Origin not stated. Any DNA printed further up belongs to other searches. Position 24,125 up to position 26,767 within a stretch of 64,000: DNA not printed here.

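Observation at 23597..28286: Methanogen-type HdrA embedded in a TusA / DsrE / GcvH-like / DsrEFH sulfur-relay gene set, with no HdrBC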

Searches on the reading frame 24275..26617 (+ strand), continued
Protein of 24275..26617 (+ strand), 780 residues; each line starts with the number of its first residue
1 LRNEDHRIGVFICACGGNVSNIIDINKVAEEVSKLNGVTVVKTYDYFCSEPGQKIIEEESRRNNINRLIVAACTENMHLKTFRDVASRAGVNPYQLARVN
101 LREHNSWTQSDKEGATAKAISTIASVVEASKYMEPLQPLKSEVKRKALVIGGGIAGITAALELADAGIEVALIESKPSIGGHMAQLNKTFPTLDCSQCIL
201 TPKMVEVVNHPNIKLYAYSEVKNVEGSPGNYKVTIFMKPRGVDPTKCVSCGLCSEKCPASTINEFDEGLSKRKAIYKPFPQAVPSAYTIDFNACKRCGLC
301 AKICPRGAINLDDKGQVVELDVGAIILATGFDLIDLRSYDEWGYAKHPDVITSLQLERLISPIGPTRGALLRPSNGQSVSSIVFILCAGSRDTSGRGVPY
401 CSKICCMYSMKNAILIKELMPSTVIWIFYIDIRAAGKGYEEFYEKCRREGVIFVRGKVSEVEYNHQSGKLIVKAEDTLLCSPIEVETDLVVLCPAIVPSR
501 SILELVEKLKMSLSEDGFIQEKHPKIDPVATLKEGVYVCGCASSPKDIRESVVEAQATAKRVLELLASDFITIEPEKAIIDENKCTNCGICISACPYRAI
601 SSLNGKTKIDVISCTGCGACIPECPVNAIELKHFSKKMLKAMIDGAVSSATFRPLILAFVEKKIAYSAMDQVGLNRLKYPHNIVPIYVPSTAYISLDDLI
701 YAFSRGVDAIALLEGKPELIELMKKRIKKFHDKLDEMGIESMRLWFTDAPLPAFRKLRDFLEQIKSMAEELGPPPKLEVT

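Call 18: find_encoding_contigs(protein=P0120, flank=8000, max_places=2)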
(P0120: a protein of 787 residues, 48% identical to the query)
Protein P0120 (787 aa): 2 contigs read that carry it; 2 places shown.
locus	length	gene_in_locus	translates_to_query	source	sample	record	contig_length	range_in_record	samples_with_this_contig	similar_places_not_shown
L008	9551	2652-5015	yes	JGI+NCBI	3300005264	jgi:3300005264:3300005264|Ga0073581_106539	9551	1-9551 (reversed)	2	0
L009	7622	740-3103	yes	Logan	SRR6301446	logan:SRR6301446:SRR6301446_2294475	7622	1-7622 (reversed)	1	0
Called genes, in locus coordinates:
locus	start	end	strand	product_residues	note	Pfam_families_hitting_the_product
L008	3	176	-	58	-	?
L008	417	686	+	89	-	-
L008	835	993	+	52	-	PF13607:Succ_CoA_lig (weak)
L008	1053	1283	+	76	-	PF27234:MJ0013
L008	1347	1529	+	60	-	-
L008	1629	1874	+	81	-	PF07282:Cas12f1-like_TNB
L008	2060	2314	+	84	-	-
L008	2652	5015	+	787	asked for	PF13450:NAD_binding_8, PF12838:Fer4_7, PF13183:Fer4_8, PF13187:Fer4_9, PF00037:Fer4, PF12838:Fer4_7, PF13187:Fer4_9, PF13237:Fer4_10, +15 more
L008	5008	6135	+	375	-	PF13237:Fer4_10 (faint), PF13183:Fer4_8, PF13187:Fer4_9 (weak), PF13534:Fer4_17, PF02754:CCG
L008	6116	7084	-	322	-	PF01012:ETF, PF00766:ETF_alpha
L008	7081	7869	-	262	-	PF01012:ETF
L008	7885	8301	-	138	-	-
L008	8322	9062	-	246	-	PF00215:OMPdecase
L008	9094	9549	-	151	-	?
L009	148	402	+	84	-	-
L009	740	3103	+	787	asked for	PF13450:NAD_binding_8, PF12838:Fer4_7, PF13183:Fer4_8, PF13187:Fer4_9, PF00037:Fer4, PF12838:Fer4_7, PF13187:Fer4_9, PF13237:Fer4_10, +15 more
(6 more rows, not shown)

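Call 24: search_solved_structures(query=window:24275-26617:+, max_evalue=0.00001, show_alignments=2)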
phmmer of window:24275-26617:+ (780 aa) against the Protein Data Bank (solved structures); distinct sequences matched with E-value up to 0.00001: 36.
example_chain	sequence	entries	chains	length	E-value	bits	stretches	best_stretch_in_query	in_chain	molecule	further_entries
5odc_A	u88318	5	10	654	5.2e-198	662.9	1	4-646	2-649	Heterodisulfide reductase, subunit A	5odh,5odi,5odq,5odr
8rvu_a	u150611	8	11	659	9.2e-194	648.9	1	4-649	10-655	H(2):CoB-CoM heterodisulfide,ferredoxin reductase subunit A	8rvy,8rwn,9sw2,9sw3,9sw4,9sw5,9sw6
8rvv_A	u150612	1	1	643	9.8e-193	645.5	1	7-647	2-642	H(2):CoB-CoM heterodisulfide,ferredoxin reductase subunit A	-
9sfi_A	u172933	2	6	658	2.8e-181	607.6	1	5-650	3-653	CoB--CoM heterodisulfide reductase iron-sulfur subunit A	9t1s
7bkb_A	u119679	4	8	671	3.9e-178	597.2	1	3-645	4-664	CoB--CoM heterodisulfide reductase iron-sulfur subunit A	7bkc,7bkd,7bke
6tjr_A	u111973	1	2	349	5.1e-38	133.9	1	319-565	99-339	Fumarate reductase/succinate dehydrogenase flavoprotein domain protein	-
9sw6_G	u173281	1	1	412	3.9e-19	71.5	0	576-632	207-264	Polyferredoxin protein MvhB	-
9sw6_H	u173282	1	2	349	7.9e-18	67.2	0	577-633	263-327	Tungsten formylmethanofuran dehydrogenase, subunit F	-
5t5i_F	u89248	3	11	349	4e-15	58.2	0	241-311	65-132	Tungsten formylmethanofuran dehydrogenase subunit fwdF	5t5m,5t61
7zc6_B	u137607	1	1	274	2.6e-13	52.2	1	585-638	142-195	RnfB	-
9sfi_T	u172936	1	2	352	5.7e-11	44.5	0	578-641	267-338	4Fe-4S ferredoxin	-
7bkb_K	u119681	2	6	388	9.6e-11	43.8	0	242-312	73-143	Formylmethanofuran dehydrogenase, subunit F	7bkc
9sfi_K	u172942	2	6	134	7.3e-09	37.5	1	653-775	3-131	F420-non-reducing hydrogenase subunit delta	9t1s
9eri_B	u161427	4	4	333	2.1e-08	36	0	578-632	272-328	Na(+)-translocating ferredoxin:NAD(+) oxidoreductase complex subunit B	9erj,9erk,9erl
9mqx_B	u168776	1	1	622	4.7e-08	34.9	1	493-630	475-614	NADH:ubiquinone oxidoreductase, NADH-binding (51 kD) subunit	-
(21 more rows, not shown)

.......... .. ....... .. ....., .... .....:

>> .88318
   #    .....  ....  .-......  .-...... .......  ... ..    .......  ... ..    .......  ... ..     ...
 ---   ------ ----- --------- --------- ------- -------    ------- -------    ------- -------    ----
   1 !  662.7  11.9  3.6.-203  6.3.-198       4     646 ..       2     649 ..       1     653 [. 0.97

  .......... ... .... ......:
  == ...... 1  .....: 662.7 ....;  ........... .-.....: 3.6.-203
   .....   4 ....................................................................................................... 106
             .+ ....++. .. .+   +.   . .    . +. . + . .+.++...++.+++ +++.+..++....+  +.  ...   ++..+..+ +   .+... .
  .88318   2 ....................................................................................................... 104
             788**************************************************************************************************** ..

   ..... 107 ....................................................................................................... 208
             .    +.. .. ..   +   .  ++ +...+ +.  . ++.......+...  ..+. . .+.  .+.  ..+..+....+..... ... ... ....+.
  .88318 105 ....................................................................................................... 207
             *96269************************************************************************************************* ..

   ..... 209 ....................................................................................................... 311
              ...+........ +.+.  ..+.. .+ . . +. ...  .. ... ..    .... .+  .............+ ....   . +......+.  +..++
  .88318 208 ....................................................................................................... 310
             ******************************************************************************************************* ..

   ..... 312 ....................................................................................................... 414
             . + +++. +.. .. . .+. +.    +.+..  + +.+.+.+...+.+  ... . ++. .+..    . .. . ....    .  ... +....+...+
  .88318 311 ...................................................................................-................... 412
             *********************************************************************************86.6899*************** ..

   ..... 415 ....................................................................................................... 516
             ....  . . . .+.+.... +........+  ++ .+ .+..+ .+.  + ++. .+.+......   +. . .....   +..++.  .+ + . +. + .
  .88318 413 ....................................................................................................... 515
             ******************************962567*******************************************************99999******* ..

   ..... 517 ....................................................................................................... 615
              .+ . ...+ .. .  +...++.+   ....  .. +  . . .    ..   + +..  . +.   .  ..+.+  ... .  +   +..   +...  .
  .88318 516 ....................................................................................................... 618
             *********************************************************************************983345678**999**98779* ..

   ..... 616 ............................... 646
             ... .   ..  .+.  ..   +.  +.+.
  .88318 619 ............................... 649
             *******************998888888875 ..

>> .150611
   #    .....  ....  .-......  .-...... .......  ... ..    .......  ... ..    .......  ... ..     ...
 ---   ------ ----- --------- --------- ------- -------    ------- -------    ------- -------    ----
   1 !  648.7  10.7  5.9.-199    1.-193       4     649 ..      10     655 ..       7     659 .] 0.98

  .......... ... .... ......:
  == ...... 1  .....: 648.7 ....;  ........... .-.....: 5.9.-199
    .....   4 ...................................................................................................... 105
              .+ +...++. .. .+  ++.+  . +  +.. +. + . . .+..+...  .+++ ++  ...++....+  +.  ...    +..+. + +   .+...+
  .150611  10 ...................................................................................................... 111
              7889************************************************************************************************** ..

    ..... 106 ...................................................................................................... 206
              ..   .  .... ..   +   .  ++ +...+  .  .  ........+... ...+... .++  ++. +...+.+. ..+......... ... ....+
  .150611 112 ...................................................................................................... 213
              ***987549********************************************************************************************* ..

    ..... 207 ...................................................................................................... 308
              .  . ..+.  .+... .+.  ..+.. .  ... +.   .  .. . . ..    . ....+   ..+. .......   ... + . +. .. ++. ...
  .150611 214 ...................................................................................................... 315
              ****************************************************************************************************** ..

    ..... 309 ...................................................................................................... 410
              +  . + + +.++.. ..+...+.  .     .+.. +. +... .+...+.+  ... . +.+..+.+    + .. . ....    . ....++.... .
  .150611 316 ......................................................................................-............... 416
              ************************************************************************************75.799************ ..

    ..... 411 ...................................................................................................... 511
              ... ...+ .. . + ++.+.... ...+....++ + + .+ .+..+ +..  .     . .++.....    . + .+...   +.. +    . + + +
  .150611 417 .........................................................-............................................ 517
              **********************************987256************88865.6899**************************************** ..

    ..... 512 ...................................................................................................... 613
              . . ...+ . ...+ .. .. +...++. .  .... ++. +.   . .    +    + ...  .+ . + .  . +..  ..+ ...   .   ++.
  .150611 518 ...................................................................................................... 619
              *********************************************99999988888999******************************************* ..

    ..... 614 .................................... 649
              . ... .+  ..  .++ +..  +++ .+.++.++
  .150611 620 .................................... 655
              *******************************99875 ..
